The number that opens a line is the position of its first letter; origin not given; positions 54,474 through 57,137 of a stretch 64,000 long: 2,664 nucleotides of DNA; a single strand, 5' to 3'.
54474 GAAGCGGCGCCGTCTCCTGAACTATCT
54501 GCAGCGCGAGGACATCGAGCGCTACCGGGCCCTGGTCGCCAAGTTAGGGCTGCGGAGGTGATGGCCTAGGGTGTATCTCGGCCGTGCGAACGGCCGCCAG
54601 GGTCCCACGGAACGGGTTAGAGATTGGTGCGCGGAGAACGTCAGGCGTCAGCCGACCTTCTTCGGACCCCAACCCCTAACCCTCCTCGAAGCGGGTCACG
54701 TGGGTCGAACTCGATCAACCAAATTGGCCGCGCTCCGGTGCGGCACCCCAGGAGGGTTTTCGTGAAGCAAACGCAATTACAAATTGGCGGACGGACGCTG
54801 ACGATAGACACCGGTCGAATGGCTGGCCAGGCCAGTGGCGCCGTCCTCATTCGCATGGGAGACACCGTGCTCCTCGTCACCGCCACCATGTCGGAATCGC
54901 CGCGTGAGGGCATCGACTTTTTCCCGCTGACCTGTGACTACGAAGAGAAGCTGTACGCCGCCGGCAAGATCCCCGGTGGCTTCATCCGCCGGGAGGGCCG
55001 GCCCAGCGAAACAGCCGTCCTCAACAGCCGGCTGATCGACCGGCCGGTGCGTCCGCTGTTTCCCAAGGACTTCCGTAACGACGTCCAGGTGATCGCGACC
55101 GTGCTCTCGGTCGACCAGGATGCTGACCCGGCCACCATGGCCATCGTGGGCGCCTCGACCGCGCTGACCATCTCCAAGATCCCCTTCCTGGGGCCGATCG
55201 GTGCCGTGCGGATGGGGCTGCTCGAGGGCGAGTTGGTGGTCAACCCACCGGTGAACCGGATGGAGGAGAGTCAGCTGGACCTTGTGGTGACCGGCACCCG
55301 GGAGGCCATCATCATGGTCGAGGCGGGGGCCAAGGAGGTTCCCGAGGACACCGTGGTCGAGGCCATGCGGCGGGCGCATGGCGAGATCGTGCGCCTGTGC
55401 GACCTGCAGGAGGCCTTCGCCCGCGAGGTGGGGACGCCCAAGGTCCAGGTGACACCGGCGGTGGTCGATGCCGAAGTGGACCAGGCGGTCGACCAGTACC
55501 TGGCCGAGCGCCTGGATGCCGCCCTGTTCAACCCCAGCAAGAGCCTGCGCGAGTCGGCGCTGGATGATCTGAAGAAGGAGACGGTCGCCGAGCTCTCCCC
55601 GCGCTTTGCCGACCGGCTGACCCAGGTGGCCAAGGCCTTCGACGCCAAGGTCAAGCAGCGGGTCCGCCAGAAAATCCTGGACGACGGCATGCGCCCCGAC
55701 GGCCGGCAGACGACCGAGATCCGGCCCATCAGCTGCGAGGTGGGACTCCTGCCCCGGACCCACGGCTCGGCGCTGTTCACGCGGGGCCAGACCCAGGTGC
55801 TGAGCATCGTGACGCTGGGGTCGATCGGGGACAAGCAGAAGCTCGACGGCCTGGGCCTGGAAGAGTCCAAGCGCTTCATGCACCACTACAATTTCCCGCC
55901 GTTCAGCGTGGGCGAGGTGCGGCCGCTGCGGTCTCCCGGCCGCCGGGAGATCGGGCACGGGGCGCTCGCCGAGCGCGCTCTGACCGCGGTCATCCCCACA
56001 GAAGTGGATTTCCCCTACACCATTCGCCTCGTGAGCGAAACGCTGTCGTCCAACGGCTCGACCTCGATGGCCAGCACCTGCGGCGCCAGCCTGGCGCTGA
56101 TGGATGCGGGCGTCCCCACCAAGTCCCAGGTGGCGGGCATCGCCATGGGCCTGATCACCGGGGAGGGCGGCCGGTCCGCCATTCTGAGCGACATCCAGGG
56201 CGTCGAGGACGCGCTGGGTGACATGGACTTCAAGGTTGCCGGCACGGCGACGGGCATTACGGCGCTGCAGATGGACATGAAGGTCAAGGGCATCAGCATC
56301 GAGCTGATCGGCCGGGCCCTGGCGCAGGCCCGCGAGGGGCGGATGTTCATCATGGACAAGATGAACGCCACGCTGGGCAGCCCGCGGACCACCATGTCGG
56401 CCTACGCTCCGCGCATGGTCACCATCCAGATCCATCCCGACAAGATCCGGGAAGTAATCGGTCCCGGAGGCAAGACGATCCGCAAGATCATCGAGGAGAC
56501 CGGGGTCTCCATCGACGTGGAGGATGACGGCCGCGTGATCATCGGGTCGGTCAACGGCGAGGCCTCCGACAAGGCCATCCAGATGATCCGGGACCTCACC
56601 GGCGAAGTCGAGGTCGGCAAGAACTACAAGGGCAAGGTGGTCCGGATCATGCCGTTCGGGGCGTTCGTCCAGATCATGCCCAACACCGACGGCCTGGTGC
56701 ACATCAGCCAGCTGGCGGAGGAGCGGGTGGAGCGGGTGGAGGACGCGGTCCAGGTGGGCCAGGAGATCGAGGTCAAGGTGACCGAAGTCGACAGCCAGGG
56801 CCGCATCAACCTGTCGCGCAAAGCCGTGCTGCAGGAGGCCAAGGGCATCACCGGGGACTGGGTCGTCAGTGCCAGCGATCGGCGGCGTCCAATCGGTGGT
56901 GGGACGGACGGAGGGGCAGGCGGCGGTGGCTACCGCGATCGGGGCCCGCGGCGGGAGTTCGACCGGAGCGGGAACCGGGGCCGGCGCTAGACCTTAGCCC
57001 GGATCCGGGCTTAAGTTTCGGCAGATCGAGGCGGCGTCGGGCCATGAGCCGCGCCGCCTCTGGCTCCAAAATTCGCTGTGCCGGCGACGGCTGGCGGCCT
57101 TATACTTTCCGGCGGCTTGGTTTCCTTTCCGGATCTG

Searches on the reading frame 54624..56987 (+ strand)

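Call 4: search_protein_families(library=ncbifam, proteins=[window:54624-56987:+])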
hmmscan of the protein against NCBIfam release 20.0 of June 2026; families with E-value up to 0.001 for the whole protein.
window:54624-56987:+ (788 aa): 34 families (the best 25 are shown)
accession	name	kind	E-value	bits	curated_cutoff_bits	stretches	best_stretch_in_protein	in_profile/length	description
NF008805.1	PRK11824.1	equivalog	1.3e-303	1008.7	471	1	51-734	3-682/683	polyribonucleotide nucleotidyltransferase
TIGR03591.1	polynuc_phos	equivalog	1.8e-303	1008.3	525.05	1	53-735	1-689/689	polyribonucleotide nucleotidyltransferase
TIGR02696.1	pppGpp_PNP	exception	3e-212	706.9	1106.75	1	53-730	13-718/720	guanosine pentaphosphate synthetase I/polyribonucleotide nucleotidyltransferase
TIGR02065.1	ECX1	equivalog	2e-30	105.8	318.7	1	350-555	2-200/230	exosome complex exonuclease Rrp41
NF000907.0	PRK00087.1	equivalog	2.6e-22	78.8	624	1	662-739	561-639/671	bifunctional 4-hydroxy-3-methylbut-2-enyl diphosphate reductase/30S ribosomal protein S1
NF005208.0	PRK06676.1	equivalog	3.5e-22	79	368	1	658-740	272-355/391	30S ribosomal protein S1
NF006363.0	PRK08582.1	equivalog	2.1e-19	70.1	171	1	662-736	3-78/140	S1 domain-containing RNA-binding protein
NF005973.0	PRK08059.1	equivalog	6.7e-19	68.2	148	1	661-739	4-83/123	S1 domain-containing post-transcriptional regulator GSP13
NF040579.1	S1_dom_CvfD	subfamily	1.2e-18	67.4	117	1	663-738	2-78/113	CvfD/Ygs/GSP13 family RNA-binding post-transcriptional regulator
NF010379.0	PRK13806.1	equivalog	8.6e-18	64.2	648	1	657-733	285-363/491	30S ribosomal protein S1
NF005911.0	PRK07899.1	equivalog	2.9e-15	56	691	1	661-736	290-366/486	30S ribosomal protein S1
NF004952.0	PRK06299.1-2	equivalog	3.9e-15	55.2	524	1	660-735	214-289/580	30S ribosomal protein S1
NF004473.0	PRK05807.1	equivalog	1.3e-13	51.5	178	1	663-742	4-82/136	S1 domain-containing RNA-binding protein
NF040578.1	S1_dom_Ygs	exception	7.5e-13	48.7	175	1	662-733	5-76/122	S1 domain-containing post-transcriptional regulator Ygs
NF004953.0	PRK06299.1-3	equivalog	1.1e-12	47.1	720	1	657-736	291-372/580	30S ribosomal protein S1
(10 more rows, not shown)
